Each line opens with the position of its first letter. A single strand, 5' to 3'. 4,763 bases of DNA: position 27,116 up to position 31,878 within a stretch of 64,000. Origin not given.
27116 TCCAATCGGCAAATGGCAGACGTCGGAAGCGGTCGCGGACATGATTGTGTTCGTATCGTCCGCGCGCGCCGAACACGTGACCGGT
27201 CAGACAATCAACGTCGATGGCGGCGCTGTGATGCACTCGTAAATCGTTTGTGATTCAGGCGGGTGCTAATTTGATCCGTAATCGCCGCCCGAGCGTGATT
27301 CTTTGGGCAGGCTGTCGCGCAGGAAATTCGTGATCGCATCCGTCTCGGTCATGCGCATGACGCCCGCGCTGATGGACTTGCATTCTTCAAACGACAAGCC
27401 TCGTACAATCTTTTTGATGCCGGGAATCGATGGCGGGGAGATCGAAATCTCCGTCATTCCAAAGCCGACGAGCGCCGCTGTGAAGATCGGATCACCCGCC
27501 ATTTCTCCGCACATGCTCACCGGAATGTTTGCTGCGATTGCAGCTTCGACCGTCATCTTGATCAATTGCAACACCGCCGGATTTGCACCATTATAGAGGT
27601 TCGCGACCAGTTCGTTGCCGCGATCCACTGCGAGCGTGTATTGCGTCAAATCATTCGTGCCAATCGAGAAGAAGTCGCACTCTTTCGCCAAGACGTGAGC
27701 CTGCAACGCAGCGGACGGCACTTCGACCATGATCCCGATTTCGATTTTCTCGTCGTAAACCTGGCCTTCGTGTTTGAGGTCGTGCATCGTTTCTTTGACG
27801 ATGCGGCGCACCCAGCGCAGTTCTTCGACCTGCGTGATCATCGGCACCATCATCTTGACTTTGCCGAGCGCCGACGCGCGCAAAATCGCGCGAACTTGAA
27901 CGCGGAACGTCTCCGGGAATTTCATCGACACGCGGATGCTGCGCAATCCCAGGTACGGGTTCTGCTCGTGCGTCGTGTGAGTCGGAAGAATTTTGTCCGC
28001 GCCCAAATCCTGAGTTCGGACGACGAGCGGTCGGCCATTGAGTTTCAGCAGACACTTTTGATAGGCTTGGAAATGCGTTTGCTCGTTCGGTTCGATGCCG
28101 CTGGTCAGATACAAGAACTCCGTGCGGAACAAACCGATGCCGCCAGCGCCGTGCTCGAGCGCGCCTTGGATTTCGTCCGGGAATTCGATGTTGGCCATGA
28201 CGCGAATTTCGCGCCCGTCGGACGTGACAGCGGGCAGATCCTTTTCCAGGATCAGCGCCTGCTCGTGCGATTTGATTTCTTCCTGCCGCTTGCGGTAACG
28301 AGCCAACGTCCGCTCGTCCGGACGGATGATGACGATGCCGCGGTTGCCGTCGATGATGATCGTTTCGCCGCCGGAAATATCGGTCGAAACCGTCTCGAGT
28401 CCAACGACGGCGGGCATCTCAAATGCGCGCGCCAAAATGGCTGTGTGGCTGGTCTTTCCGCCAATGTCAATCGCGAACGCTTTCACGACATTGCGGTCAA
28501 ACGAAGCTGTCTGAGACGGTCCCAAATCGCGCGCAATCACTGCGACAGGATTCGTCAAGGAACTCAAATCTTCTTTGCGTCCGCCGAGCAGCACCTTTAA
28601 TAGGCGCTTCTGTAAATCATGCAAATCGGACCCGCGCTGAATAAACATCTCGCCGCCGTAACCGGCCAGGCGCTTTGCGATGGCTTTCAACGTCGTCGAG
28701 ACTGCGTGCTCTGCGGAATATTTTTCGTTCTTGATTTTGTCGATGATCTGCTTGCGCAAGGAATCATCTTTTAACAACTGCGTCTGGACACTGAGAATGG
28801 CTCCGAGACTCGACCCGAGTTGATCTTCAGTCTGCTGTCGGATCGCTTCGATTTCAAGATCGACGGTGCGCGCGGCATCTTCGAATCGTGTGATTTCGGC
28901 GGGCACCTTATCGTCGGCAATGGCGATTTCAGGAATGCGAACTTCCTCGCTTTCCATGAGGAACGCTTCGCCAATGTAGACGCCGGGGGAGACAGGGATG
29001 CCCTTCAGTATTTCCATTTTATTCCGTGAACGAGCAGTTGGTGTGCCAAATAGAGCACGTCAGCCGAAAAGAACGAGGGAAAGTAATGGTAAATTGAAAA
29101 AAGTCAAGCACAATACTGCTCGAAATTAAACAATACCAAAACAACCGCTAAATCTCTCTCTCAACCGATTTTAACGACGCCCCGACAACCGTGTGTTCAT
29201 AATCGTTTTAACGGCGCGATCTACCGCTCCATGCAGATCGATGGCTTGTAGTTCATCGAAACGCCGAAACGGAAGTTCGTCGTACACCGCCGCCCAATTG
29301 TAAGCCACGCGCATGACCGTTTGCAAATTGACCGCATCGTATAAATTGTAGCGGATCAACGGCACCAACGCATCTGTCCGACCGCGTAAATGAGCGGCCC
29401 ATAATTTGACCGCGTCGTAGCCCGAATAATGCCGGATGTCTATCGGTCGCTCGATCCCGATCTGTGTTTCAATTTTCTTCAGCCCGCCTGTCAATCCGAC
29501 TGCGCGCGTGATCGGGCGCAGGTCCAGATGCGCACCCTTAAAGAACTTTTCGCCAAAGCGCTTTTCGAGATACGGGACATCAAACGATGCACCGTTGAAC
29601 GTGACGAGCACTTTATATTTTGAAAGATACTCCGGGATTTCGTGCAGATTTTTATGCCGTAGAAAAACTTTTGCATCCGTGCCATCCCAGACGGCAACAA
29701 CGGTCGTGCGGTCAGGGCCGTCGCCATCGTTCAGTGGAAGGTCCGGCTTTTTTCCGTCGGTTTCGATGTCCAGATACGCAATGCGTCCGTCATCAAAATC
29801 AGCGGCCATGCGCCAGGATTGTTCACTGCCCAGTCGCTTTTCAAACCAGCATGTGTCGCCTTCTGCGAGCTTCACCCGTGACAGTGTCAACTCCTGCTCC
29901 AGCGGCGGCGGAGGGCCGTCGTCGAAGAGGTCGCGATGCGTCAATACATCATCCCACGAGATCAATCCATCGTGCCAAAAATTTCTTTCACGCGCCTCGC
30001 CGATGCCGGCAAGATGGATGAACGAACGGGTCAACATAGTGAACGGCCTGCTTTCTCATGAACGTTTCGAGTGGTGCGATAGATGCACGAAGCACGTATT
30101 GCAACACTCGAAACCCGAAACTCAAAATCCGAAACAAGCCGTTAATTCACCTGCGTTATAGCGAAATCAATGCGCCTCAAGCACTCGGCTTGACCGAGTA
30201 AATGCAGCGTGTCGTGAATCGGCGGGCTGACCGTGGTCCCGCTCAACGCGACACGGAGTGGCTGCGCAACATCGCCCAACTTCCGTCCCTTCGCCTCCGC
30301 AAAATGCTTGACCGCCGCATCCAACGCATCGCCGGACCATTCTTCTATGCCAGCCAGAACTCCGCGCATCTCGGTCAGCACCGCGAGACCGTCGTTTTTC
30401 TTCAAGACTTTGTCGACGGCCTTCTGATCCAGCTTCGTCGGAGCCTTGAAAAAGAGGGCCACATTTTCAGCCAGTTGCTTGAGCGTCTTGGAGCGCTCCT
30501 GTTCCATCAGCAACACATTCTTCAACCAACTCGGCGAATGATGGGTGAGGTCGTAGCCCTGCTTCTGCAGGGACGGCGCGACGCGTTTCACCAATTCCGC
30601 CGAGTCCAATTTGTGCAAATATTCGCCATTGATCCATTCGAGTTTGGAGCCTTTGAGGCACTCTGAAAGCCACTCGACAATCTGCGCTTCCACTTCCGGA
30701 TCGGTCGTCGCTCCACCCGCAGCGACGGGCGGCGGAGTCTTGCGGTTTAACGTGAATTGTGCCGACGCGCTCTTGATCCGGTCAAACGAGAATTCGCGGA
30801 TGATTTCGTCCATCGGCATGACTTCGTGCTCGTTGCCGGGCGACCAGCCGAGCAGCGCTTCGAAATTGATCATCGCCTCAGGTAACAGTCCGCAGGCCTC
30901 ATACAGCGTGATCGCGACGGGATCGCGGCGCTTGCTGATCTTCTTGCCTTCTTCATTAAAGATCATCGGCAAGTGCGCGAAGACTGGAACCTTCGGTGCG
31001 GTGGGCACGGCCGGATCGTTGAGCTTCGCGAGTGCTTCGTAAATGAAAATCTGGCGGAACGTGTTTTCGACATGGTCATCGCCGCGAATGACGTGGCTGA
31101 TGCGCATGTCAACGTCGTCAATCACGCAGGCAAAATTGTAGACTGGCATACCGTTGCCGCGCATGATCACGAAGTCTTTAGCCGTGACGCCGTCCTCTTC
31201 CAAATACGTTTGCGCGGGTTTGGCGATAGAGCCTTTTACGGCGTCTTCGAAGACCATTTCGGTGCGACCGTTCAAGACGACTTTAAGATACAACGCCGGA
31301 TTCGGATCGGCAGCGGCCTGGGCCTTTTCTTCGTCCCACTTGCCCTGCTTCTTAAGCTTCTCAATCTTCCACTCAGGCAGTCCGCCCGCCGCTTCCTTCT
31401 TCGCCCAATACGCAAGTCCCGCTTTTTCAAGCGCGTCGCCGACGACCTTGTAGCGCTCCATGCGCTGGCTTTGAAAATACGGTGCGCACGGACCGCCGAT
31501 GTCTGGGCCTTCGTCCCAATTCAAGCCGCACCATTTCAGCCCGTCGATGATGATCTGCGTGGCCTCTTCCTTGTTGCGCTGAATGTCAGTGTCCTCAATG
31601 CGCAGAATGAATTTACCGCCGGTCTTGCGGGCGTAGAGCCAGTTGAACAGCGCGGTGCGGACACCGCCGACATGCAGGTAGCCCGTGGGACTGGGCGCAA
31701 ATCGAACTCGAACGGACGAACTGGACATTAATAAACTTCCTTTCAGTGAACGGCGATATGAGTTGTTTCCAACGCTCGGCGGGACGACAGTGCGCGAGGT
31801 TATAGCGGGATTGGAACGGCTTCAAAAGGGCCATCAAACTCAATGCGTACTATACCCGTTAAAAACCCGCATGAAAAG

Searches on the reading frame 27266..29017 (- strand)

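Call 91: search_protein_families(library=pfam, proteins=[window:27266-29017:-], max_evalue=0.00001)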
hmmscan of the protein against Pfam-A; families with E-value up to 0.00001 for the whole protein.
window:27266-29017:- (583 aa): 3 families
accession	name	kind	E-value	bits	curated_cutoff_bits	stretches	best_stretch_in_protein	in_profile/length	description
PF02896.24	PEP-utilizers_C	-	4.1e-106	354.9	22.8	1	258-541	7-291/293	PEP-utilising enzyme, PEP-binding domain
PF05524.18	PEP-utilisers_N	-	2.7e-25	89.3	24.4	1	5-128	1-121/121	PEP-utilising enzyme, N-terminal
PF00391.29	PEP-utilizers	-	4.1e-19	68.4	23.1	1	157-227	4-72/72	PEP-utilising enzyme, mobile domain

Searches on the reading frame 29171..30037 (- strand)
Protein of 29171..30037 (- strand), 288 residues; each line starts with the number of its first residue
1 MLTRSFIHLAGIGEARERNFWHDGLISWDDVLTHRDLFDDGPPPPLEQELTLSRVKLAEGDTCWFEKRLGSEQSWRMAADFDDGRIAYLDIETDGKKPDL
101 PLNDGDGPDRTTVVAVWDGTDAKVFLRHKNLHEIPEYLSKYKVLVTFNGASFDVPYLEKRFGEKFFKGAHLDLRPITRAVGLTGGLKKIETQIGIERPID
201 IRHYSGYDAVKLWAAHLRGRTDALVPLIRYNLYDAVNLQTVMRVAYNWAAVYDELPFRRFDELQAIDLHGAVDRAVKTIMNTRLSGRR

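Call 91: search_protein_families(library=pfam, proteins=[window:29171-30037:-], max_evalue=0.00001)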
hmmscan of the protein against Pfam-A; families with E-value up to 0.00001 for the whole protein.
window:29171-30037:- (288 aa): 1 family
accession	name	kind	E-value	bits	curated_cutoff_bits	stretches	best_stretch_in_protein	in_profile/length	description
PF13482.12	RNase_H_2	-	4.5e-26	92.2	22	1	87-245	1-164/165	RNase_H superfamily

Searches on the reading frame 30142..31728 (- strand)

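Call 91: search_protein_families(library=pfam, proteins=[window:30142-31728:-], max_evalue=0.00001)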
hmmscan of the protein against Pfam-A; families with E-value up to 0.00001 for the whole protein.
window:30142-31728:- (528 aa): 2 families
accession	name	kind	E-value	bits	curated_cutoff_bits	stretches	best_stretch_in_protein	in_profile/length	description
PF00749.27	tRNA-synt_1c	-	1.5e-72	244.6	23.4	1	6-324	2-306/314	tRNA synthetases class I (E and Q), catalytic domain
PF19269.4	Anticodon_2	-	1.7e-36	126.1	23.6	1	381-524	4-141/141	Anticodon binding domain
